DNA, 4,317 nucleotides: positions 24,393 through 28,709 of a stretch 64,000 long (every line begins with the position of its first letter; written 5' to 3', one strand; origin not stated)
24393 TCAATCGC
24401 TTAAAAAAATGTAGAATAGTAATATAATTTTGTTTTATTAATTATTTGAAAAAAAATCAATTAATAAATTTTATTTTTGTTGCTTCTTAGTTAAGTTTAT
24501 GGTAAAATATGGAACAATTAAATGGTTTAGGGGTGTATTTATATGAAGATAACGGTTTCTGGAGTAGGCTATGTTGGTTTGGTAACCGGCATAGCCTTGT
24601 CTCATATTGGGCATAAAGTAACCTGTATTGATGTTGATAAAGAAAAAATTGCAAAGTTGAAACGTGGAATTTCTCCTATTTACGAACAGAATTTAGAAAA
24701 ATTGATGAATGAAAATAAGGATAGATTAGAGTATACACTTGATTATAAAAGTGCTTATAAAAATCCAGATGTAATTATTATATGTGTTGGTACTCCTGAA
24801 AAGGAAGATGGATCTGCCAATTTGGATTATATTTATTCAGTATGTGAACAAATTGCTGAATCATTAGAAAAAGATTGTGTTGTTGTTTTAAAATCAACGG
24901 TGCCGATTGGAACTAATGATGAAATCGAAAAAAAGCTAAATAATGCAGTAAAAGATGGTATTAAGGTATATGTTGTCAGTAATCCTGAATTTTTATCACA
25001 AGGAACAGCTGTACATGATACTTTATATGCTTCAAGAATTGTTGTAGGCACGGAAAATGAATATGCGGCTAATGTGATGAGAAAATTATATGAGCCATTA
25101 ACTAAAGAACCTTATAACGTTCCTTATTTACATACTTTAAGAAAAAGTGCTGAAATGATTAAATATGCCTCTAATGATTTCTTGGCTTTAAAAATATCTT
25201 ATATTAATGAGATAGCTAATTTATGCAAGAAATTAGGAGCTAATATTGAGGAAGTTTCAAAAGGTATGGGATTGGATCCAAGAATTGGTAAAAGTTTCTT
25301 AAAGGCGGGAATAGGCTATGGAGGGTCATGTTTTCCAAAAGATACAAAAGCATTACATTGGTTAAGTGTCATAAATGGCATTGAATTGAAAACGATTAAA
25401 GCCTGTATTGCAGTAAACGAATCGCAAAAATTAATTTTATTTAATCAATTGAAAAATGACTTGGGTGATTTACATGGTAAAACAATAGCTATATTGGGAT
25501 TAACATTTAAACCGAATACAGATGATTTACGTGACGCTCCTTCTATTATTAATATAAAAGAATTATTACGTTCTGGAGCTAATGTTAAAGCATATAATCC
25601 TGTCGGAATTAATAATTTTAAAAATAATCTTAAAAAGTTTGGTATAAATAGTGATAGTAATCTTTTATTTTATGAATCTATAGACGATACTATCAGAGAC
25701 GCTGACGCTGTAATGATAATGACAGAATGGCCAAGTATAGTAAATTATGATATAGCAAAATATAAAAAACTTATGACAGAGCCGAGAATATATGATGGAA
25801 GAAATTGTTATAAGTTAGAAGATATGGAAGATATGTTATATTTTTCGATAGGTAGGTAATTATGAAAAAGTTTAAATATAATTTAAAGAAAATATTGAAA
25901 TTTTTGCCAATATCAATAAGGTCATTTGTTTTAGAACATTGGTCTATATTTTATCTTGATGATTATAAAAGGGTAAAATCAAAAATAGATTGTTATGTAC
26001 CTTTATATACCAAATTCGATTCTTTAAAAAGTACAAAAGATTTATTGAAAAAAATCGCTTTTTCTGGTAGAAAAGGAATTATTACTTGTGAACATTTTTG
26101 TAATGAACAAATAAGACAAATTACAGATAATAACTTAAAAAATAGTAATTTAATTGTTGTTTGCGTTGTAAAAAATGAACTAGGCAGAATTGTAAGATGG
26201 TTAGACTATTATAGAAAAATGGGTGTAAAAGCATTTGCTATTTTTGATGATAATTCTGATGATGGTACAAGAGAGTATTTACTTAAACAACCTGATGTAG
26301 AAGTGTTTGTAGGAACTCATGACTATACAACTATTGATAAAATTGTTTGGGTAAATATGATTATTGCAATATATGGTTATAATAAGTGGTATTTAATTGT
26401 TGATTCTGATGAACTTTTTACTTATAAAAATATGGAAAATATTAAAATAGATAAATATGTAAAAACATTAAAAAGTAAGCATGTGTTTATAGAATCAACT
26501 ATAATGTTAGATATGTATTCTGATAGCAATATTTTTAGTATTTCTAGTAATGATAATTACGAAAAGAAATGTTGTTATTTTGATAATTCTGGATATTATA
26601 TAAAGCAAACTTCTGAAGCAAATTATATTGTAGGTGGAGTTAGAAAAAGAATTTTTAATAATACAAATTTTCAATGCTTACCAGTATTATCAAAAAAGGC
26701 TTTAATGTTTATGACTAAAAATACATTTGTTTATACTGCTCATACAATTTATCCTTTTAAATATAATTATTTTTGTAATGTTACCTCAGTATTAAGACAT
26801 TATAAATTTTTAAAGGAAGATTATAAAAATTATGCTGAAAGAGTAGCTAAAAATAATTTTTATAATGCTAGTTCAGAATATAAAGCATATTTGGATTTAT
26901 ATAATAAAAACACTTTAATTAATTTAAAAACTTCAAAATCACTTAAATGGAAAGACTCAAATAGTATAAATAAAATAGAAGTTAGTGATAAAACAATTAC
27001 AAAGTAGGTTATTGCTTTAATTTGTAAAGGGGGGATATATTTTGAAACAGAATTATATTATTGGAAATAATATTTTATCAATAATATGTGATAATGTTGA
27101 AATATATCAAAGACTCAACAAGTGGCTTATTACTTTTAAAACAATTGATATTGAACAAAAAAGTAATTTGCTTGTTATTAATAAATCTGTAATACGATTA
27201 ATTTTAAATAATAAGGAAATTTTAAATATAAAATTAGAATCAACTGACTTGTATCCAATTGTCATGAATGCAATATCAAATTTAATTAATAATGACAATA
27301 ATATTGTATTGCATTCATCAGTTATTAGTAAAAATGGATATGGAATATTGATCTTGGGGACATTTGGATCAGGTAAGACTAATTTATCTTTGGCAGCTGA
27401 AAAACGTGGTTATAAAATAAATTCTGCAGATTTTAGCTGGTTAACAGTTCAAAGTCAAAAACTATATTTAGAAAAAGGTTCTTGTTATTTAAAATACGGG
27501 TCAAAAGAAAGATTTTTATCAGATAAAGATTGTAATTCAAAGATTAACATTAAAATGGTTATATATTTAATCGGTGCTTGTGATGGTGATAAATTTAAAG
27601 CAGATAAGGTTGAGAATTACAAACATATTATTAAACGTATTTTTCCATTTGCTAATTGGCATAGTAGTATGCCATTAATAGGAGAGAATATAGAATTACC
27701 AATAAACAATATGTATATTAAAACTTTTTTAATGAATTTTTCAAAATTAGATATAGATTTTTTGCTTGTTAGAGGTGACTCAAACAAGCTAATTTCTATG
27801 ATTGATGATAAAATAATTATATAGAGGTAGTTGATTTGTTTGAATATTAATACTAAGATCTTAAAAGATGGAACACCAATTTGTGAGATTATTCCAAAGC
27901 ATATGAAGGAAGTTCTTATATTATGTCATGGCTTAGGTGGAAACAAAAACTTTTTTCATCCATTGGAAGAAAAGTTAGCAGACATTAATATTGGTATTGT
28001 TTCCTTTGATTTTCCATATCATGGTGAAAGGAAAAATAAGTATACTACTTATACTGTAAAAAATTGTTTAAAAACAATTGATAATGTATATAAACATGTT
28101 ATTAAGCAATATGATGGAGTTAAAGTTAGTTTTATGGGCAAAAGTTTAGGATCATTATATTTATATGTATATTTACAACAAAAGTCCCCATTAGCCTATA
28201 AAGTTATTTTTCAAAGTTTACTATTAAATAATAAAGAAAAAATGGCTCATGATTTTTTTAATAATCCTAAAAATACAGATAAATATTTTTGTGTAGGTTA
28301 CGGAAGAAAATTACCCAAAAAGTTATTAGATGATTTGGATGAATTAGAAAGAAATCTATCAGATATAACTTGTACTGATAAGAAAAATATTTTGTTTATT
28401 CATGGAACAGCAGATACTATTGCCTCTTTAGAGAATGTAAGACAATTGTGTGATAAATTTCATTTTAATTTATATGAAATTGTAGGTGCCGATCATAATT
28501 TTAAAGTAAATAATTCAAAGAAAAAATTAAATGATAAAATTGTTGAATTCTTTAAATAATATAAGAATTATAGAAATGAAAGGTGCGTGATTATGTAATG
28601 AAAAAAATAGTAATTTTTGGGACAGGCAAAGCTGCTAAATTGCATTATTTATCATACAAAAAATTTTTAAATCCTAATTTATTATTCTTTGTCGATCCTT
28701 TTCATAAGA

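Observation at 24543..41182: Orphan 17-gene cytoplasmic glyco/acyl/phospho-tailoring operon carried as ICE cargo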

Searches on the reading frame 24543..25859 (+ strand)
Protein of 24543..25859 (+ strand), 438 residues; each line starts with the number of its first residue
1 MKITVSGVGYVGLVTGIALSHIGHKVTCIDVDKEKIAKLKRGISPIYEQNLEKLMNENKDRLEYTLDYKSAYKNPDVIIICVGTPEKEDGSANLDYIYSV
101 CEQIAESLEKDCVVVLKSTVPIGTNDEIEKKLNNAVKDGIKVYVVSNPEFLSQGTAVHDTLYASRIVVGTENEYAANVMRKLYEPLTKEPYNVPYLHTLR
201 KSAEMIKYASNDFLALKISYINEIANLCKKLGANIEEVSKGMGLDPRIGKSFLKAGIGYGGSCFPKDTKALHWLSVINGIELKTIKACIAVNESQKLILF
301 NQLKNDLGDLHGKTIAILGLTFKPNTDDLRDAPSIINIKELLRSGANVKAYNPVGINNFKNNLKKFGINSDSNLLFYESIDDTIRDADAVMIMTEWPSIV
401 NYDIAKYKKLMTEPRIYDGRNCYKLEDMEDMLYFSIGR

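Call 5: search_protein_families(library=pfam, proteins=[window:24543-25859:+], max_evalue=0.01)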
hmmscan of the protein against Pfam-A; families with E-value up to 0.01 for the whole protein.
window:24543-25859:+ (438 aa): 9 families
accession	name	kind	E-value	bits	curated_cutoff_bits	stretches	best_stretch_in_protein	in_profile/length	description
PF03721.20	UDPG_MGDP_dh_N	-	6.2e-63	212.2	27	1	1-182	1-187/187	UDP-glucose/GDP-mannose dehydrogenase family, NAD binding domain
PF00984.24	UDPG_MGDP_dh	-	1.6e-36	124.7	25.4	1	201-293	1-93/94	UDP-glucose/GDP-mannose dehydrogenase family, central domain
PF03720.21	UDPG_MGDP_dh_C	-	1.5e-28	99.6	30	1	316-424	1-102/103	UDP-glucose/GDP-mannose dehydrogenase family, UDP binding domain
PF03446.21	NAD_binding_2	-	3.7e-05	24.2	21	1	2-134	1-109/161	NAD binding domain of 6-phosphogluconate dehydrogenase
PF00070.33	Pyr_redox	-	0.00027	21.8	22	1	2-54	1-53/82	Pyridine nucleotide-disulphide oxidoreductase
PF02558.23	ApbA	-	0.00088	19.3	22.2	1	3-83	1-75/150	Ketopantoate reductase PanE/ApbA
PF02737.24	3HCDH_N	-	0.0012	19.3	22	1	2-79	1-83/180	3-hydroxyacyl-CoA dehydrogenase, NAD binding domain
PF00056.29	Ldh_1_N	-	0.0017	18.9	27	1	1-115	1-116/141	lactate/malate dehydrogenase, NAD binding domain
PF01210.29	NAD_Gly3P_dh_N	-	0.0027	18.1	23.1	0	2-115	1-100/158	NAD-dependent glycerol-3-phosphate dehydrogenase N-terminus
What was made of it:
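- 24543..25859 (+): g01, UDP-glucose 6-dehydrogenase (Ugd/TuaD-like), 438 aa. All three UDPG_MGDP_dh domains match (E 6e-63, 2e-36, 2e-28; call 5).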

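Call 9: search_protein_families(library=ncbifam, proteins=[window:24543-25859:+], max_evalue=0.01)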
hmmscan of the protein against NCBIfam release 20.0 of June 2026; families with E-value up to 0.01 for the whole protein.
window:24543-25859:+ (438 aa): 14 families
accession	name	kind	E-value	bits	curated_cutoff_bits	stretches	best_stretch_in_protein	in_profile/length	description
NF047673.2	TeichurnBiosyTuaD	equivalog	1.1e-140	469.7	700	1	2-438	3-431/439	UDP-glucose 6-dehydrogenase TuaD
TIGR03026.1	NDP-sugDHase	subfamily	8.8e-134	446.3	189.8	1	1-421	1-413/413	nucleotide sugar dehydrogenase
NF041297.1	UDPGDh_AglM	equivalog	1.4e-106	357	670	1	1-426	1-420/429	UDP-glucose 6-dehydrogenase AglM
NF040825.1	UDPMaNacDH_Arch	equivalog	2.7e-59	201.1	750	1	1-438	1-415/418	UDP-N-acetyl-D-mannosamine dehydrogenase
NF011631.0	PRK15057.1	equivalog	2.8e-54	184.7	757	1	1-356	1-340/388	UDP-glucose 6-dehydrogenase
NF008286.0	PRK11064.1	equivalog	3.8e-38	131.2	459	1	2-364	5-372/420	UDP-N-acetyl-D-mannosamine dehydrogenase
NF011729.0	PRK15182.1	equivalog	1.3e-17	63.7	592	1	2-354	8-356/425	Vi polysaccharide biosynthesis UDP-N-acetylglucosamine C-6 dehydrogenase TviB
TIGR00745.1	apbA_panE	subfamily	6.1e-05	22.4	141.35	1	2-89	1-83/305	2-dehydropantoate 2-reductase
NF006722.0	PRK09260.1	equivalog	8.2e-05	22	429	1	2-87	4-93/289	3-hydroxyacyl-CoA dehydrogenase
NF006143.0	PRK08293.1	equivalog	0.0013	18.1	312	1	2-82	6-93/291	3-hydroxyacyl-CoA dehydrogenase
NF007039.0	PRK09496.3-2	equivalog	0.0026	16.6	293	1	1-41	1-41/446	Trk system potassium transporter TrkA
NF005691.0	PRK07494.1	equivalog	0.0031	16.1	459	1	2-34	10-42/404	UbiH/UbiF family hydroxylase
NF042925.1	FHMPC_DH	equivalog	0.005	16.2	500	0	1-122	1-118/304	5-formyl-3-hydroxy-2-methylpyridine 4-carboxylate 5-dehydrogenase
NF000941.0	PRK00094.1-3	equivalog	0.0056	15.9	423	0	2-182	3-168/336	NAD(P)H-dependent glycerol-3-phosphate dehydrogenase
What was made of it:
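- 24543..25859 (+): TIGR03026 scores 446 bits (call 9).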

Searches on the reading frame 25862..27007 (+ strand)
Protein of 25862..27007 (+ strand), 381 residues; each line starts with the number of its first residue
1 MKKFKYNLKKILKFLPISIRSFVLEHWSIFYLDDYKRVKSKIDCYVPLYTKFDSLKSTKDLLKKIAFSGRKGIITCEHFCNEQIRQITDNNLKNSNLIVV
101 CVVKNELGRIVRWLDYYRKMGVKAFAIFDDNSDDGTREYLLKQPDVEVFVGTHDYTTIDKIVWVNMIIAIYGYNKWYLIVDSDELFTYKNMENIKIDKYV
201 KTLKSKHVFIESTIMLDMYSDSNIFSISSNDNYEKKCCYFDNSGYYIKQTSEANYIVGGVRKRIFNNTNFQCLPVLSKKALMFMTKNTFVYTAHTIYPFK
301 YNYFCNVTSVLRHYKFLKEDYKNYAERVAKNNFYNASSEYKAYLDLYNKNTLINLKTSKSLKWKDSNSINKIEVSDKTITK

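Call 5: search_protein_families(library=pfam, proteins=[window:25862-27007:+], max_evalue=0.01)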
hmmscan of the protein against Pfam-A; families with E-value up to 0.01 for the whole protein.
window:25862-27007:+ (381 aa): 1 family
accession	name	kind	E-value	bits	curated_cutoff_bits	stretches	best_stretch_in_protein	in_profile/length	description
PF13704.12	Glyco_tranf_2_4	-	1e-19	71.3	27.5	1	104-196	1-94/98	Glycosyl transferase family 2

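Call 9: search_protein_families(library=ncbifam, proteins=[window:25862-27007:+], max_evalue=0.01)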
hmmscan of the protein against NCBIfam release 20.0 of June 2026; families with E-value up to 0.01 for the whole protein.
window:25862-27007:+ (381 aa): 0 families

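Call 58: search_protein_families(library=padloc, proteins=[window:25862-27007:+], max_evalue=0.001)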
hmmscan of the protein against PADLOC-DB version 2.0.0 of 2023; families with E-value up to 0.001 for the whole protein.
window:25862-27007:+ (381 aa): 0 families

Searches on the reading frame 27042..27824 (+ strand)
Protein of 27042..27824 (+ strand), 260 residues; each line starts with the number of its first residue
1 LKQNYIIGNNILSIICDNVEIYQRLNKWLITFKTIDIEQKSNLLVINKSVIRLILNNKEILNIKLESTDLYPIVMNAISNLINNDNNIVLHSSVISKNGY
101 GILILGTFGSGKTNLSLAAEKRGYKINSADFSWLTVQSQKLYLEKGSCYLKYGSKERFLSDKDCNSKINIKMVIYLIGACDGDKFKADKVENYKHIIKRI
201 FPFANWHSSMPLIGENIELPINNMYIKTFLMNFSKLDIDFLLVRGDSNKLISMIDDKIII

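Call 5: search_protein_families(library=pfam, proteins=[window:27042-27824:+], max_evalue=0.01)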
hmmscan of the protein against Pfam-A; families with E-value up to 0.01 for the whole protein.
window:27042-27824:+ (260 aa): 2 families
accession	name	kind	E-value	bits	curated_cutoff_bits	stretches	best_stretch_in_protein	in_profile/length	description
PF07475.17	Hpr_kinase_C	-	0.0021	18.1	33.3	1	88-134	7-53/171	HPr Serine kinase C-terminal domain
PF13238.12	AAA_18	-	0.0049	17.8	29.4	0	102-135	1-25/128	AAA domain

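Call 9: search_protein_families(library=ncbifam, proteins=[window:27042-27824:+], max_evalue=0.01)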
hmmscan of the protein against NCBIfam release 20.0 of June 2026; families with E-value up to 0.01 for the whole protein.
window:27042-27824:+ (260 aa): 3 families
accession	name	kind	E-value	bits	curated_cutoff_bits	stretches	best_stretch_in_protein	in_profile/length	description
TIGR04352.1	HprK_rel_A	equivalog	5.1e-06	25.8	200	1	85-142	94-151/280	HprK-related kinase A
TIGR00679.1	hpr-ser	equivalog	0.00031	20.1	240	1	57-128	103-172/300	HPr(Ser) kinase/phosphatase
NF003883.0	PRK05428.2-1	equivalog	0.0036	16.7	252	1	84-140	12-69/189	HPr kinase/phosphorylase-related protein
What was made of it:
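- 27042..27824 (+): g03, PEPCK/HprK-fold P-loop protein 1, 260 aa. Core cassette. Weak Hpr_kinase_C and TIGR04352 hits (calls 5, 9).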

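Call 27: search_solved_structures(query=A3, max_evalue=1, show_alignments=1)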
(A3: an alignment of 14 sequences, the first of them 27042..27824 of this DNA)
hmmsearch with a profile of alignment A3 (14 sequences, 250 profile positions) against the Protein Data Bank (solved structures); distinct sequences matched with E-value up to 1: 9.
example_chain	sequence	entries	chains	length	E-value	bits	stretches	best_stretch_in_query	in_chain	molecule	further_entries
6c2u_A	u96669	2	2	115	0.012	18.2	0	94-114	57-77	phosphate-loop protein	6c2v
1ko7_A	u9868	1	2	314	0.023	17.4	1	54-124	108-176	Hpr kinase/phosphatase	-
5c1s_A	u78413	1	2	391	0.023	17.3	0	81-113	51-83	Small GTPase EhRabX3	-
5c1t_A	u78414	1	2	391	0.023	17.3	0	81-113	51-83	Small GTPase EhRabX3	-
3tqf_A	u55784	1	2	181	0.056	16.1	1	84-146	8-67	Hpr(Ser) kinase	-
1jb1_A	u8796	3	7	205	0.12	15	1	82-123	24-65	HPRK PROTEIN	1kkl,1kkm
2qmh_A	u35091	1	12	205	0.12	15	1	82-123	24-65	HPr kinase/phosphorylase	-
3cpj_B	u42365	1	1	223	0.42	13.2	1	95-127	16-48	GTP-binding protein YPT31/YPT8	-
5ez5_A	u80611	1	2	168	0.71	12.5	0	96-123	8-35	Ras-related protein Rab-11A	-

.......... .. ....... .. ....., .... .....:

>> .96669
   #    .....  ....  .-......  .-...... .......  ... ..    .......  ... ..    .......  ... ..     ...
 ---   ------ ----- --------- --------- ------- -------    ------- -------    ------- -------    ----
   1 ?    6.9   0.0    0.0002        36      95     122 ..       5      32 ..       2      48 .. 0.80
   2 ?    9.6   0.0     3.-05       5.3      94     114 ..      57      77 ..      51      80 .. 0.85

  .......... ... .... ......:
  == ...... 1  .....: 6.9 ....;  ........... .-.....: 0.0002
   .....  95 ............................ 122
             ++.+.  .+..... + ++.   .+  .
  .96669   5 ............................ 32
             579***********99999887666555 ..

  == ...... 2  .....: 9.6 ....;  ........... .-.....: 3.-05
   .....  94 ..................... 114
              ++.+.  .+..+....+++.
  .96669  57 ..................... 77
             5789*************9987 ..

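Call 58: search_protein_families(library=padloc, proteins=[window:27042-27824:+], max_evalue=0.001)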
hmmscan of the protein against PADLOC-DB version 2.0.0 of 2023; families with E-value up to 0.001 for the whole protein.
window:27042-27824:+ (260 aa): 0 families

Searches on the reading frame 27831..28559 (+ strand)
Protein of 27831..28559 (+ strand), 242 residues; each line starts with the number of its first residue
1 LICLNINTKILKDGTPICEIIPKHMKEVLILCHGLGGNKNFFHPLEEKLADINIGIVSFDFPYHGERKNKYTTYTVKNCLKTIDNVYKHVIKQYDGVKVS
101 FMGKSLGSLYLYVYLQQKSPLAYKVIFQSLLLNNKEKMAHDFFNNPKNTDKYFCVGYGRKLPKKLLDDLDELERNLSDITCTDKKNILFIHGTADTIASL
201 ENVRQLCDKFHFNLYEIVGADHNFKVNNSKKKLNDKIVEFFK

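Call 5: search_protein_families(library=pfam, proteins=[window:27831-28559:+], max_evalue=0.01)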
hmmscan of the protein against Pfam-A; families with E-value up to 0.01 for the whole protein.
window:27831-28559:+ (242 aa): 7 families
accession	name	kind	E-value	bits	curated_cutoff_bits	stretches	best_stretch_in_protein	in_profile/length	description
PF20408.4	Abhydrolase_11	-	1.7e-12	47.9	27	2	26-110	2-89/193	Alpha/beta hydrolase domain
PF12146.15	Hydrolase_4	-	1.7e-11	44.3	27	1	24-137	2-116/239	Serine aminopeptidase, S33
PF00561.26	Abhydrolase_1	-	2.8e-10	40.7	25.8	1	28-129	2-101/245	alpha/beta hydrolase fold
PF05057.20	DUF676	-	0.00028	20.9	20.3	1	27-112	6-93/217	Putative serine esterase (DUF676)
PF12697.13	Abhydrolase_6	-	0.00068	20.8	26.3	1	29-111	1-80/217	Alpha/beta hydrolase family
PF00326.27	Peptidase_S9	-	0.0017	18.3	22.6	1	63-242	32-207/213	Prolyl oligopeptidase family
PF02230.22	Abhydrolase_2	-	0.0035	17.6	23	0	24-40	12-28/217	Phospholipase/Carboxylesterase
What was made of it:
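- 27831..28559 (+): g04, alpha/beta hydrolase 1 (called start 27840). Specific to the 17-gene version. Abhydrolase_11 and Hydrolase_4, E 1e-12 (call 5).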

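Call 9: search_protein_families(library=ncbifam, proteins=[window:27831-28559:+], max_evalue=0.01)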
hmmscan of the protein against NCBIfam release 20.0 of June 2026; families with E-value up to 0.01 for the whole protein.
window:27831-28559:+ (242 aa): 12 families
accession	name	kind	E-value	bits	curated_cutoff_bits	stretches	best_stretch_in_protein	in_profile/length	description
TIGR03695.1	menH_SHCHC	equivalog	8.2e-11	41.8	208.55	1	26-121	2-96/252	2-succinyl-6-hydroxy-2,4-cyclohexadiene-1-carboxylate synthase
NF011457.0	PRK14875.1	equivalog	3.2e-07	29.7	307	1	25-109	131-210/372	acetoin dehydrogenase dihydrolipoyllysine-residue acetyltransferase subunit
NF008340.0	PRK11126.1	equivalog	7.8e-07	28.6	261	1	23-119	11-101/255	2-succinyl-6-hydroxy-2,4-cyclohexadiene-1-carboxylate synthase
TIGR03502.1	lipase_Pla1_cef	subfamily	5.1e-06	25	383.9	1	22-68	442-488/790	VolA/Pla-1 family phospholipase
NF051488.1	bifunc_PcaDC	exception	1.4e-05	24.5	390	1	24-108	11-89/375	bifunctional 3-oxoadipate enol-lactonase/4-carboxymuconolactone decarboxylase PcaDC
TIGR02427.1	protocat_pcaD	equivalog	0.0017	17.8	255.85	0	24-109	11-91/251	3-oxoadipate enol-lactonase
NF047920.1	lactonase_UilS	equivalog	0.0057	16.4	400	1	24-113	22-114/285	UilS family quorum-quenching N-acyl-homoserine lactonase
NF058580.1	lipase_V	equivalog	0.0057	16.3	300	0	19-230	18-228/230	EstV family lipase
NF051487.1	bifunc_PcaCD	exception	0.0062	15.7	430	1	25-109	171-250/413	bifunctional 4-carboxymuconolactone decarboxylase/3-oxoadipate enol-lactonase PcaCD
TIGR01738.1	bioH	equivalog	0.0071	16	206.95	0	28-110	6-78/245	pimeloyl-ACP methyl ester esterase BioH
TIGR03611.1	RutD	equivalog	0.0079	15.6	238.5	0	25-110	12-93/258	pyrimidine utilization protein D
NF041759.1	mac_hydro_EstT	equivalog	0.0097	15.1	450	0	185-230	221-267/278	macrolide hydrolase EstT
